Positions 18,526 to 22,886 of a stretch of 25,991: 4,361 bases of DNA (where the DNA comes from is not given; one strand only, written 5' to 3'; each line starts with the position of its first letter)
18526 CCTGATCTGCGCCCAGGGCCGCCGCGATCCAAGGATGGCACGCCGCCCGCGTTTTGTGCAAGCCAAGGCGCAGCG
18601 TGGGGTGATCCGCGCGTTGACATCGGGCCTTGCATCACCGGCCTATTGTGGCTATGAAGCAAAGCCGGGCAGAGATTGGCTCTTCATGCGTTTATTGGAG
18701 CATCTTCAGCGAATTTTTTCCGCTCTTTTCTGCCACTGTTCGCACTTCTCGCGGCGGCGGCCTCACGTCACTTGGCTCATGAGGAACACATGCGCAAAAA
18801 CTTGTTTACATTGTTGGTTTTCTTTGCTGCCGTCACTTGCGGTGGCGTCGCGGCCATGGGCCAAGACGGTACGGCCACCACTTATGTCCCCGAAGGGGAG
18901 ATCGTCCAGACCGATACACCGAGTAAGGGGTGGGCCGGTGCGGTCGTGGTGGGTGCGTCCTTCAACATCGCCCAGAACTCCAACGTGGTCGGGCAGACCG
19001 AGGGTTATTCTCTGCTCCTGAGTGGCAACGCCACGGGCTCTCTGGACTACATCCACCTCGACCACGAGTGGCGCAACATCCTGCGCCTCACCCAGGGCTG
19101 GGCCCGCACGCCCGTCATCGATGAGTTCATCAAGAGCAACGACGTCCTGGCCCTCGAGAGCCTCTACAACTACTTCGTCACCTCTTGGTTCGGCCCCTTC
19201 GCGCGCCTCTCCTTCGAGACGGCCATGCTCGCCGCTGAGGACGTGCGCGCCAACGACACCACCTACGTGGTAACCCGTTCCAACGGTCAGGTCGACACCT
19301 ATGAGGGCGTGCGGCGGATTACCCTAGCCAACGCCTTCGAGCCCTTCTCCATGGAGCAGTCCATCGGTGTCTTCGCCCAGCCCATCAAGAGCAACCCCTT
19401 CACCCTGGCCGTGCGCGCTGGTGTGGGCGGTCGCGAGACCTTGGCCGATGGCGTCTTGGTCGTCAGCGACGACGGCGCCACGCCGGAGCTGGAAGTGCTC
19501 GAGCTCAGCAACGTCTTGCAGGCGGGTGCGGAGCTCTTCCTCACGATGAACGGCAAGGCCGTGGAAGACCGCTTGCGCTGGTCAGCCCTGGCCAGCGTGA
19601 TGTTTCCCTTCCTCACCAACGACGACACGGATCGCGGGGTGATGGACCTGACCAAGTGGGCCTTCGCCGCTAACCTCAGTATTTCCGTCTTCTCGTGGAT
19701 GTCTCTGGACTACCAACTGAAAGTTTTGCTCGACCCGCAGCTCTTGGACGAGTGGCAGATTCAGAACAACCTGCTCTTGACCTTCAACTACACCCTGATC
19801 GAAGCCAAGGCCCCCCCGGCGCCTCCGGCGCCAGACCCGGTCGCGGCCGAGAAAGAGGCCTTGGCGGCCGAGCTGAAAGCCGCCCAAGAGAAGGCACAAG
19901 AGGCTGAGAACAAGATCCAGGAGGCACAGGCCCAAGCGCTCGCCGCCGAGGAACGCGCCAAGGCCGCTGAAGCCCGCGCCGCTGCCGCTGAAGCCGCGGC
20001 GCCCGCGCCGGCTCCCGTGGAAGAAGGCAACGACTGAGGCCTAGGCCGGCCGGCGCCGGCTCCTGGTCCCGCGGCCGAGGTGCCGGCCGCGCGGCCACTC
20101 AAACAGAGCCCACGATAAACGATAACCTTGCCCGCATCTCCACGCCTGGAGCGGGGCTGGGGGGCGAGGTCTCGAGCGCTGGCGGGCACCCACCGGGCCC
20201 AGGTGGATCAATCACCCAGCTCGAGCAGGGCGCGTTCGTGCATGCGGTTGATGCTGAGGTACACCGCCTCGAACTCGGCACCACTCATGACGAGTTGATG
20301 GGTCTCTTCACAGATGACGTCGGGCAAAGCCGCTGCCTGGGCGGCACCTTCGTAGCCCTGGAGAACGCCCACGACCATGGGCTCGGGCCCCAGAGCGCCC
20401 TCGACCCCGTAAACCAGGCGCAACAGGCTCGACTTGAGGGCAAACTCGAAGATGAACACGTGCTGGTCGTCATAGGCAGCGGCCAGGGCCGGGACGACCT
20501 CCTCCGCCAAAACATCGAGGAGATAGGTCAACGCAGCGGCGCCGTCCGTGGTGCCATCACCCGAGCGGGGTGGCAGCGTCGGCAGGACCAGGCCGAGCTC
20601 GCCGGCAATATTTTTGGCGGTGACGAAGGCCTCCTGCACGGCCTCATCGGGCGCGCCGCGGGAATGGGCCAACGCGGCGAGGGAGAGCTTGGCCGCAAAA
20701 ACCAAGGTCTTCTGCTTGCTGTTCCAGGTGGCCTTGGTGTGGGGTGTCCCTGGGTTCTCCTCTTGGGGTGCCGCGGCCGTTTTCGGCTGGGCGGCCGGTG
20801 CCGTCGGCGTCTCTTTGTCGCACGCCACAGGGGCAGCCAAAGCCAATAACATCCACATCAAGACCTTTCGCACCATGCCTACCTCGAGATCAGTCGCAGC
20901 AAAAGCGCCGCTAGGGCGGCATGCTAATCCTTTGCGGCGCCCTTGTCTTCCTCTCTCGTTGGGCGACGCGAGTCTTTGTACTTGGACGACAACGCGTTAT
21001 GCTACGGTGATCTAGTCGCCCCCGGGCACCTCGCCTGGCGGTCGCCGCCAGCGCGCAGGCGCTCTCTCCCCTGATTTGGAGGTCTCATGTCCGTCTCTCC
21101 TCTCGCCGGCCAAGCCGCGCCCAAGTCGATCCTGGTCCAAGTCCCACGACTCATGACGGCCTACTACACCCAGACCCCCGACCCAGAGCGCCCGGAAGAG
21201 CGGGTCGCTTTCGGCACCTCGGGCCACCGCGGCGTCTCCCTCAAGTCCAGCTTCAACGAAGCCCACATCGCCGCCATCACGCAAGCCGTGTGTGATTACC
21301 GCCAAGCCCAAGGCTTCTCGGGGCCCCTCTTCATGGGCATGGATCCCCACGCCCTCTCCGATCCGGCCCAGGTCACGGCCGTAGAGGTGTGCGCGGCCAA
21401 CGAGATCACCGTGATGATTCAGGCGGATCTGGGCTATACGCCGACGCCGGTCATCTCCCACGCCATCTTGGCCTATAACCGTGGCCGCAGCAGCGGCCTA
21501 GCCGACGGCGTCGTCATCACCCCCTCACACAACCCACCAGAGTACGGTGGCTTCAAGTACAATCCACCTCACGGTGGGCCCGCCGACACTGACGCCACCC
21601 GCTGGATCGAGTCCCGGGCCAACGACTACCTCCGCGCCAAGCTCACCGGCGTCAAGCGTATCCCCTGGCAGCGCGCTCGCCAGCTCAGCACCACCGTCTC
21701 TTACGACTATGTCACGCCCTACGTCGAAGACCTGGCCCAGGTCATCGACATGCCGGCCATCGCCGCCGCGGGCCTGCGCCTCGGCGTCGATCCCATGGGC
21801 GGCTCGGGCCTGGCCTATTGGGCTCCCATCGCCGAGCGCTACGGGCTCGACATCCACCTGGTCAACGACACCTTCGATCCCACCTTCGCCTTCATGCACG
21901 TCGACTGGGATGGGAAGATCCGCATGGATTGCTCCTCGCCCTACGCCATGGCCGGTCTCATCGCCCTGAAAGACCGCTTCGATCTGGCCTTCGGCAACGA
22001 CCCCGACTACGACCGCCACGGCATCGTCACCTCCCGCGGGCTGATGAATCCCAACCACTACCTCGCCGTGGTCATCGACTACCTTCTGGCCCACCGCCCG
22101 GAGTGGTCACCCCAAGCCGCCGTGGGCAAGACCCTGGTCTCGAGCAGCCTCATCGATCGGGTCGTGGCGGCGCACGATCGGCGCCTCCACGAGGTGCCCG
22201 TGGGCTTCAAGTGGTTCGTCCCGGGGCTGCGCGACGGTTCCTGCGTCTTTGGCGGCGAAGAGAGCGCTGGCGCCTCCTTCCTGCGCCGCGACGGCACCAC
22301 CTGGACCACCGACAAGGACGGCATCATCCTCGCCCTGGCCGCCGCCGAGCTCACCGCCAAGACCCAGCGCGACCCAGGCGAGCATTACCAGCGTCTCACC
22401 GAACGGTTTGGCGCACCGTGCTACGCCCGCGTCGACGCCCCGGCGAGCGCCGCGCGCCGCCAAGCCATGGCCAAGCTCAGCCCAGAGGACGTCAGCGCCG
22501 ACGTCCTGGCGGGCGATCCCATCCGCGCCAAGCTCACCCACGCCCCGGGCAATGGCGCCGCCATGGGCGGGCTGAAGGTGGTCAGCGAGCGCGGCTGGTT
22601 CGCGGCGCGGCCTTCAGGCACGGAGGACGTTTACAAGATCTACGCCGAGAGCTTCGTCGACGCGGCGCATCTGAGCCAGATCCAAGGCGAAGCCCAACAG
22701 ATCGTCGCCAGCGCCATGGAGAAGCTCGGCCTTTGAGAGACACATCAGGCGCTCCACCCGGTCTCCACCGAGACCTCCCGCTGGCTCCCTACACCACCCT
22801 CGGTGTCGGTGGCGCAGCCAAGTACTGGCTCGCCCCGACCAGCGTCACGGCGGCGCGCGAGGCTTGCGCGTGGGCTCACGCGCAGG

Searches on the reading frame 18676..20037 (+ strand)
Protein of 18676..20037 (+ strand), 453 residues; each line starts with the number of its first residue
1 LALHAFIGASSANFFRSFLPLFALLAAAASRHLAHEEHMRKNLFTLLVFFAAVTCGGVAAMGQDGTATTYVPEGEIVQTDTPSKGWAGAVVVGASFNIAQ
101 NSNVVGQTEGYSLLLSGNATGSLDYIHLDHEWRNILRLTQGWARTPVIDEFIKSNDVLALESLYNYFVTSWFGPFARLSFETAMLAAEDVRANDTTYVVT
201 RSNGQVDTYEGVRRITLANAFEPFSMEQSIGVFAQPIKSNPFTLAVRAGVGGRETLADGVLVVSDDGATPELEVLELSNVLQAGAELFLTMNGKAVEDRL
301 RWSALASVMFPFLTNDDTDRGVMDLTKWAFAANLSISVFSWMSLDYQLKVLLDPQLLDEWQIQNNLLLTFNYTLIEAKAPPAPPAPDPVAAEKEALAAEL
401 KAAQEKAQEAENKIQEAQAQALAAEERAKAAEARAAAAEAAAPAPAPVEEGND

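Call 71: search_protein_families(library=pfam, proteins=[window:18676-20037:+], max_evalue=0.001)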
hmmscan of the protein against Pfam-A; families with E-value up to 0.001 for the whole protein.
window:18676-20037:+ (453 aa): 1 family
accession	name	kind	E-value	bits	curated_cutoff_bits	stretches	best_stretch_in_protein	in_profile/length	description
PF11276.14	DUF3078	-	1.7e-05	25.5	25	1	113-185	17-89/92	Protein of unknown function (DUF3078)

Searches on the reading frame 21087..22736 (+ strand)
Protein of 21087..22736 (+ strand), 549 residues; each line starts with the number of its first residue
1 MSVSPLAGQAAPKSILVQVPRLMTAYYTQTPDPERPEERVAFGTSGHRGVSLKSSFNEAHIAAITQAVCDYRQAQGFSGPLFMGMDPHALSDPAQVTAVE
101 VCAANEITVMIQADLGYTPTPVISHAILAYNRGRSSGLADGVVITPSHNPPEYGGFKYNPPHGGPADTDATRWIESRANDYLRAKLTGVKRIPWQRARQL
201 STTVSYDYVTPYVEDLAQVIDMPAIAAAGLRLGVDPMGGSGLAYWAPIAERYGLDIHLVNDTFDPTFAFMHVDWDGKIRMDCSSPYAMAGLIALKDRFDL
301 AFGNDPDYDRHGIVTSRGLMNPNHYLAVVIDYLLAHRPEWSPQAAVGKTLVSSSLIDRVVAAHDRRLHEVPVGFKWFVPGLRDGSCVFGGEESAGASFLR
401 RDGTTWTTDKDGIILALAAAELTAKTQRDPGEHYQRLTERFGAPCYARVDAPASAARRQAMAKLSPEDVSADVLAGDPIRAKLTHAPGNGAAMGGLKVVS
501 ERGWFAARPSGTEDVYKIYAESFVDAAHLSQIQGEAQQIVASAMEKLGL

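Call 71: search_protein_families(library=pfam, proteins=[window:21087-22736:+], max_evalue=0.001)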
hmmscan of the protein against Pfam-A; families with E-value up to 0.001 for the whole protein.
window:21087-22736:+ (549 aa): 4 families
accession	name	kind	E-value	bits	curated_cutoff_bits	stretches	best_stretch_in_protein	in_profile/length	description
PF02878.22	PGM_PMM_I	-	6.5e-30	104.1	22.5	1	40-180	2-133/138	Phosphoglucomutase/phosphomannomutase, alpha/beta/alpha domain I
PF02880.22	PGM_PMM_III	-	1.3e-29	103.1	20.7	1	321-440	1-114/115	Phosphoglucomutase/phosphomannomutase, alpha/beta/alpha domain III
PF02879.22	PGM_PMM_II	-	8e-15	55.7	29.3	1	211-318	2-103/103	Phosphoglucomutase/phosphomannomutase, alpha/beta/alpha domain II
PF00408.26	PGM_PMM_IV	-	1.4e-06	28.7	23.1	1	493-534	23-63/68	Phosphoglucomutase/phosphomannomutase, C-terminal domain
